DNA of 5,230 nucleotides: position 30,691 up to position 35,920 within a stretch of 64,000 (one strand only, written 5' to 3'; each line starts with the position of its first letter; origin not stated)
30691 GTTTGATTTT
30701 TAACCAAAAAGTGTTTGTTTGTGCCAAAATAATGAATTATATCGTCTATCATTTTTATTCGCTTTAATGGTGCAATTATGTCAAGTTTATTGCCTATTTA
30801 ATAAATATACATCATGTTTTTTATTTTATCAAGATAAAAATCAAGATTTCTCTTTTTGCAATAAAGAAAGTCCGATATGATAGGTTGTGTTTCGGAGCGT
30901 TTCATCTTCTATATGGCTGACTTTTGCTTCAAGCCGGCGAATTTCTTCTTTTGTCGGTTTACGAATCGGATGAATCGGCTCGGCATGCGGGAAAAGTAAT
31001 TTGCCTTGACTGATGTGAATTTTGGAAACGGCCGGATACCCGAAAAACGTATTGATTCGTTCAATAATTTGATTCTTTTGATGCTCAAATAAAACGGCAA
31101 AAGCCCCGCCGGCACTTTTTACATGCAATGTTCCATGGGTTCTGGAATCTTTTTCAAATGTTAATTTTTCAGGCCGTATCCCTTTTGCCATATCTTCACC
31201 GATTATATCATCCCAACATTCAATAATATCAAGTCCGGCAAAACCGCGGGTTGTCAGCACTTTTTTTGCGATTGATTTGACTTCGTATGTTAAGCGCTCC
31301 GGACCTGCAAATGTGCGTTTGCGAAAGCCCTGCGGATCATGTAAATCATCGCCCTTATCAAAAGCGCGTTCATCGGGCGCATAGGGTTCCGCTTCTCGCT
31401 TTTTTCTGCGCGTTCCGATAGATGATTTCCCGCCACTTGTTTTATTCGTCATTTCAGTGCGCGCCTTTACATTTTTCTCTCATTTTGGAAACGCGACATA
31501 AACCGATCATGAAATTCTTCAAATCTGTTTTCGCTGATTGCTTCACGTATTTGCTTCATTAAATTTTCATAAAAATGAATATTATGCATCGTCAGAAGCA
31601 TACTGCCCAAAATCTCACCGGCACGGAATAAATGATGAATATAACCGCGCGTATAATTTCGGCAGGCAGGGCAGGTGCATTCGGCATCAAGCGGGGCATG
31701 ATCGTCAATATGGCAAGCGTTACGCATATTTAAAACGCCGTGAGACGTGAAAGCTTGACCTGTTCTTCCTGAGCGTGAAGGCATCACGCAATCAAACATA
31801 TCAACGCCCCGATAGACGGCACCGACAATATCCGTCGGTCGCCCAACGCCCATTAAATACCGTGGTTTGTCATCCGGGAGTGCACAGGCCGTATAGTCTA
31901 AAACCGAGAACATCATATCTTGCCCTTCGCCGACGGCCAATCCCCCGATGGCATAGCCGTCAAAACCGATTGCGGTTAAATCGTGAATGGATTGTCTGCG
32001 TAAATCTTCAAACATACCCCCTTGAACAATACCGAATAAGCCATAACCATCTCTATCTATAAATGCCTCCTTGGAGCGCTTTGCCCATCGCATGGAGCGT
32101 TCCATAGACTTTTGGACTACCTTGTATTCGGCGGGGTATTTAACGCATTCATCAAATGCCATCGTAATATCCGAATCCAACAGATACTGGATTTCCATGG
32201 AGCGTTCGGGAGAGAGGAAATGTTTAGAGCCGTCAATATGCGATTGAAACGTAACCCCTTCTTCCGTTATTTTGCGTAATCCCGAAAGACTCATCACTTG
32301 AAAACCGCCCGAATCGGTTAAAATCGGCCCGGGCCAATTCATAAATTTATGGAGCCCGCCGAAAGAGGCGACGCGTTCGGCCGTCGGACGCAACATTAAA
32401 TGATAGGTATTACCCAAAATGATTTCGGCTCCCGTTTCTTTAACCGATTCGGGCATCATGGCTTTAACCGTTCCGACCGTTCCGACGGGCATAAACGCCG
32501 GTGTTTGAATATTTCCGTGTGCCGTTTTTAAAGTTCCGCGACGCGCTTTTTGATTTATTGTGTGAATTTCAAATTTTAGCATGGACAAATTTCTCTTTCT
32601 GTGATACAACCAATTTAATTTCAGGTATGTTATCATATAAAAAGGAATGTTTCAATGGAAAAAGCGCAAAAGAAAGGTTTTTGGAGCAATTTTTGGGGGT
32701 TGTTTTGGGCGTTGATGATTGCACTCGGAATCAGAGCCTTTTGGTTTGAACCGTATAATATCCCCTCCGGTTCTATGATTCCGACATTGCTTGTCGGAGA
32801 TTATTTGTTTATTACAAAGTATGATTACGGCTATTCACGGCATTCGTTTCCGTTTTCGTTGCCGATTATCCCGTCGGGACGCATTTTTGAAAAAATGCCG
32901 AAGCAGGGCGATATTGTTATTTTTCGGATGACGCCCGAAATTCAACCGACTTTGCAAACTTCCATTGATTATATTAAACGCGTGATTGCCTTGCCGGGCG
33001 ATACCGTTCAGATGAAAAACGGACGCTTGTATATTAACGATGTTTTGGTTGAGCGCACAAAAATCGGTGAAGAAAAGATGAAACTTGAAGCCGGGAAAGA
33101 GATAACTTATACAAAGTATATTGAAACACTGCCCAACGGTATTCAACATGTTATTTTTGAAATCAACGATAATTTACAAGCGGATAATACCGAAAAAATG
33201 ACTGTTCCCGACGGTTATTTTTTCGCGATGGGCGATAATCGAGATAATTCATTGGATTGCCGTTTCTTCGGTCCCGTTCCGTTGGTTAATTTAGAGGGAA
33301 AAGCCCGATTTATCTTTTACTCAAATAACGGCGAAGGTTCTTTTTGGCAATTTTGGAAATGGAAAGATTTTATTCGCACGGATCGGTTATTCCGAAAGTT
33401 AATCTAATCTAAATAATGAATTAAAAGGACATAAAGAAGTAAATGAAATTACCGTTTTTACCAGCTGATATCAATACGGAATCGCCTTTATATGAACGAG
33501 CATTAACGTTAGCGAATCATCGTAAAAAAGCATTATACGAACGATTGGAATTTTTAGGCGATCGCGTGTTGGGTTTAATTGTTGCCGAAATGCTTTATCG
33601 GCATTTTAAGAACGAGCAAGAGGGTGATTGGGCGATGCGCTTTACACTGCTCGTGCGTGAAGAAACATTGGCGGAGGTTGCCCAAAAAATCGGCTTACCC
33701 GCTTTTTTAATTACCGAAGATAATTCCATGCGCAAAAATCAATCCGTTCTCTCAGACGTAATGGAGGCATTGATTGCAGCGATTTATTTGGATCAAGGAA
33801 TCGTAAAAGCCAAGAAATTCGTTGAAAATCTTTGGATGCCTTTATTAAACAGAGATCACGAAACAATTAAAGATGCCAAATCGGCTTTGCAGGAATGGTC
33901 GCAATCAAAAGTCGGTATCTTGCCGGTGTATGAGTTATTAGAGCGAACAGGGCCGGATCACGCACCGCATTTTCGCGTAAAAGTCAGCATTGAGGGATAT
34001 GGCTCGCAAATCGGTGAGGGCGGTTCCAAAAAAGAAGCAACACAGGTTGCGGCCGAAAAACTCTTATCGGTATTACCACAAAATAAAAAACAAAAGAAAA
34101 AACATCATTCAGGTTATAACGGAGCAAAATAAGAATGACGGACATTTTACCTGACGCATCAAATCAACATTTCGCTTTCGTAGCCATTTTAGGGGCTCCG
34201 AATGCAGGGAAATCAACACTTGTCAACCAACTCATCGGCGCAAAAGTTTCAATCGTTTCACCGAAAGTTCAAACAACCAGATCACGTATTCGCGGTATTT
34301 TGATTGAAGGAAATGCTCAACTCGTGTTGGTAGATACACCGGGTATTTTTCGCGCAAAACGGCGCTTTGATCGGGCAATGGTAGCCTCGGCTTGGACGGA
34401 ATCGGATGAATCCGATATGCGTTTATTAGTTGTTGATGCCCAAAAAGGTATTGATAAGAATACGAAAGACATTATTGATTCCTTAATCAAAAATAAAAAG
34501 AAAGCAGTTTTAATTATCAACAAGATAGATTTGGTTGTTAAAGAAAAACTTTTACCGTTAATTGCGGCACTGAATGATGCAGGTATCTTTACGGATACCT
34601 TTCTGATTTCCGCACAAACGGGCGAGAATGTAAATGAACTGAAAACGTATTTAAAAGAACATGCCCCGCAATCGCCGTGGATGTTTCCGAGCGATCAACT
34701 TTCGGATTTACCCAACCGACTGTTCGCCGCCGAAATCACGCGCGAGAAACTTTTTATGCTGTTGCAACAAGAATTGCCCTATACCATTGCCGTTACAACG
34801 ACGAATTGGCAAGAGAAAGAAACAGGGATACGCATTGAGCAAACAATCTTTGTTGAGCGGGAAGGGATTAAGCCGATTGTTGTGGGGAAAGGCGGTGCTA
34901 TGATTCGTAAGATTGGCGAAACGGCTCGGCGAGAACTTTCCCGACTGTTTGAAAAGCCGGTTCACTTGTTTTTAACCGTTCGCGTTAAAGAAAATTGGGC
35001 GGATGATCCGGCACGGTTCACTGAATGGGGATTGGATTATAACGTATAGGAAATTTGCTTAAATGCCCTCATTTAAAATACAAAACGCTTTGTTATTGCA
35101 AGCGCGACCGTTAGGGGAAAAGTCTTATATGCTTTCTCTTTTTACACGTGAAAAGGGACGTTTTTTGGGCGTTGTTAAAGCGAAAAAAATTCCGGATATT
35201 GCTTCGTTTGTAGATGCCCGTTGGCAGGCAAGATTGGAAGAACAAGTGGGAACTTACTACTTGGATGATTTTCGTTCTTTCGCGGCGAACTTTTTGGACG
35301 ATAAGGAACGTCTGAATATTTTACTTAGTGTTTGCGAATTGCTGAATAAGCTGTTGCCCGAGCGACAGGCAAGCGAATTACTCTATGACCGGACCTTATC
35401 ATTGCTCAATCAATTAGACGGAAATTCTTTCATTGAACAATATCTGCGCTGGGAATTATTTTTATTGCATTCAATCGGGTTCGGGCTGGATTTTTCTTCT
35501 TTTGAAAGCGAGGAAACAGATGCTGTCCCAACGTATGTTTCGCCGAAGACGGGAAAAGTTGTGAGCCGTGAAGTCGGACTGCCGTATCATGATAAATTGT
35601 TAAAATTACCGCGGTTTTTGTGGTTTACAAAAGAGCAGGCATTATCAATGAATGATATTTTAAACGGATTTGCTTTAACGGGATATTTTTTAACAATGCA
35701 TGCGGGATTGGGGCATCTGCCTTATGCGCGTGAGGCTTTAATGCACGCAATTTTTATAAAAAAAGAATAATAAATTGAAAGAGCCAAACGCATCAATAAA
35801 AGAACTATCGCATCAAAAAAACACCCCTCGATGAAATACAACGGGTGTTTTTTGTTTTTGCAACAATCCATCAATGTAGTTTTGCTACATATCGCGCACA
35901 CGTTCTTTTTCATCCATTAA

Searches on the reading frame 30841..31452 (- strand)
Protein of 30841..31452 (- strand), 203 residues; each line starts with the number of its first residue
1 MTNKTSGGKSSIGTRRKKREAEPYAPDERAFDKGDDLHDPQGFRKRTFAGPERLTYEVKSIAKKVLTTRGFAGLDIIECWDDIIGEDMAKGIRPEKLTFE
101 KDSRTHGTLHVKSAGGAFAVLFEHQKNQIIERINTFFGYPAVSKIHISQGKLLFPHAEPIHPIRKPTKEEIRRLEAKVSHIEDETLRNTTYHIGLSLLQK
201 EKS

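Call 26: search_protein_families(library=pfam, proteins=[window:30841-31452:-], max_evalue=0.001)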
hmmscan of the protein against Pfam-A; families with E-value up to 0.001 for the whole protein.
window:30841-31452:- (203 aa): 1 family
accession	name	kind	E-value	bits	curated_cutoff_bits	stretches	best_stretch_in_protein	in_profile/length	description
PF05258.17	DciA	-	1.4e-11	44.9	24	1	66-147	15-89/89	Dna[CI] antecedent, DciA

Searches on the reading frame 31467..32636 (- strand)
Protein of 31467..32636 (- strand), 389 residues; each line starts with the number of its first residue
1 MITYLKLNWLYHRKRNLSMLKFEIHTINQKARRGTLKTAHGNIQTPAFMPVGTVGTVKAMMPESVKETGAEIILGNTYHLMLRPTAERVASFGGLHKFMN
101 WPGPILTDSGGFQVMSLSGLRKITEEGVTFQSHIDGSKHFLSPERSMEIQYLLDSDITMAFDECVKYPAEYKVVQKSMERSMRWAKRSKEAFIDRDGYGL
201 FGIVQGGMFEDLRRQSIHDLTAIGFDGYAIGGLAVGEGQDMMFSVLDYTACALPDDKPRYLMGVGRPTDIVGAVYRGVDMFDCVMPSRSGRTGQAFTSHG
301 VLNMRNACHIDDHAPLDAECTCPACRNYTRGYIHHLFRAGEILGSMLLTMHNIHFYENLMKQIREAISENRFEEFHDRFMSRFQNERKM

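Call 26: search_protein_families(library=pfam, proteins=[window:31467-32636:-], max_evalue=0.001)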
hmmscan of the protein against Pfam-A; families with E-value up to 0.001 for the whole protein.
window:31467-32636:- (389 aa): 1 family
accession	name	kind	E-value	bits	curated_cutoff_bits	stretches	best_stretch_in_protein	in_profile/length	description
PF01702.25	TGT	-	4.8e-165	549.3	26.3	1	30-384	2-356/357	Queuine tRNA-ribosyltransferase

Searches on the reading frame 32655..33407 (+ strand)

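Call 26: search_protein_families(library=pfam, proteins=[window:32655-33407:+], max_evalue=0.001)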
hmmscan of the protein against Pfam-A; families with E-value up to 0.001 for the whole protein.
window:32655-33407:+ (250 aa): 1 family
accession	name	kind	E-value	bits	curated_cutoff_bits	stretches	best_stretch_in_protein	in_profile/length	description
PF10502.14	Peptidase_S26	-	3.5e-47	160.9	22.9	1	16-222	8-168/168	Signal peptidase, peptidase S26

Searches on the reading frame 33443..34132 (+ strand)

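Call 26: search_protein_families(library=pfam, proteins=[window:33443-34132:+], max_evalue=0.001)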
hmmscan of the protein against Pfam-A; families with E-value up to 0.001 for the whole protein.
window:33443-34132:+ (229 aa): 5 families
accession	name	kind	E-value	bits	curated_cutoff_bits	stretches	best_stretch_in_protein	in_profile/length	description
PF14622.11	Ribonucleas_3_3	-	1.1e-27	97.2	35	1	16-132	4-125/128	Ribonuclease-III-like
PF00636.31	Ribonuclease_3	-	1.1e-21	77.9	27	1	33-119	1-102/102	Ribonuclease III domain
PF00035.32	dsrm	-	2.6e-14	54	23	1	145-211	1-66/66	Double-stranded RNA binding motif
PF14709.13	DND1_DSRM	-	2.1e-07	31.6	25.7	1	144-211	2-79/80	double strand RNA binding domain from DEAD END PROTEIN 1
PF22935.1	RM44_endonuclase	-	0.00045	20.7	27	1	38-114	65-139/139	Large ribosomal subunit protein mL44, endonuclease domain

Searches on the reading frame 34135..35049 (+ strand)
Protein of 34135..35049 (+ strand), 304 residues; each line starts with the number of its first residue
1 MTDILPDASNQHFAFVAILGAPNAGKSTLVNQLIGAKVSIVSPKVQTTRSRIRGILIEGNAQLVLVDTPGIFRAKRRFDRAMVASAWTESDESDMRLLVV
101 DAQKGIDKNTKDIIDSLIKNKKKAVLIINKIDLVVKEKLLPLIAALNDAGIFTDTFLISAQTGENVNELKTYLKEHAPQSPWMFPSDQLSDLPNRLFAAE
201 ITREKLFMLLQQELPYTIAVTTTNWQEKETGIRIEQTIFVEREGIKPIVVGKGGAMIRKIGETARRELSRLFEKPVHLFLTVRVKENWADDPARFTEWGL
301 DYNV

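Call 26: search_protein_families(library=pfam, proteins=[window:34135-35049:+], max_evalue=0.001)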
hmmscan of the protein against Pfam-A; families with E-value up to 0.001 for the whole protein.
window:34135-35049:+ (304 aa): 10 families
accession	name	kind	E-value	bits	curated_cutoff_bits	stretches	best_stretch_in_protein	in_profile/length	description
PF01926.29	MMR_HSR1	-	2.2e-26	92.6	21.9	1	16-130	2-113/113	50S ribosome-binding GTPase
PF07650.23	KH_2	-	1.6e-18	66.7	22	1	213-289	1-78/78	KH domain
PF00009.33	GTP_EFTU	-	6.4e-15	55.7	26.5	1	59-178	67-187/188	Elongation factor Tu GTP binding domain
PF02421.24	FeoB_N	-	6.3e-14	52.2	27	1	16-171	3-154/156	Ferrous iron transport protein B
PF00350.29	Dynamin_N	-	1.1e-10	42.2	27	2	60-130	100-166/168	Dynamin family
PF03193.22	RsgA_GTPase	-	5.6e-10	39.7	30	0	118-176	50-107/174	RsgA GTPase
PF10662.15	PduV-EutP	-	1e-08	35.5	21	1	18-175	6-143/143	Ethanolamine utilisation - propanediol utilisation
PF04548.22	AIG1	-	7.7e-05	22.5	27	1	18-115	5-105/212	AIG1 family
PF16897.10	MMR_HSR1_Xtn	-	0.00025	21.4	35.2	1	109-172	41-99/106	C-terminal region of MMR_HSR1 domain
PF02492.25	cobW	-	0.00027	21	20.7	0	59-139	82-161/180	CobW/HypB/UreG, nucleotide-binding domain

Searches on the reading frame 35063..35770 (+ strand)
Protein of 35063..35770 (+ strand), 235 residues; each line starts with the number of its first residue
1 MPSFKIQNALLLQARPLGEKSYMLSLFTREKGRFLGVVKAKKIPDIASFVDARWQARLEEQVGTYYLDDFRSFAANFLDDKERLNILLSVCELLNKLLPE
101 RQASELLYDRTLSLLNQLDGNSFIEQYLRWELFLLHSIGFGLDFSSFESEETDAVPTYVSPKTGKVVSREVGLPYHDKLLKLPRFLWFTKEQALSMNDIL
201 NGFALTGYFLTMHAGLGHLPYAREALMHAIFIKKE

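Call 26: search_protein_families(library=pfam, proteins=[window:35063-35770:+], max_evalue=0.001)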
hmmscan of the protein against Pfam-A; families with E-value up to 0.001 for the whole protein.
window:35063-35770:+ (235 aa): 2 families
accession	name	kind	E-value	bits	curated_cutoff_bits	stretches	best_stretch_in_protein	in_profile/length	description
PF02565.21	RecO_C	-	1.1e-16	61.4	22.1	1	80-216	3-151/157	Recombination protein O C terminal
PF11967.14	RecO_N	-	1.1e-05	25.8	27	1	7-41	6-40/80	Recombination protein O N terminal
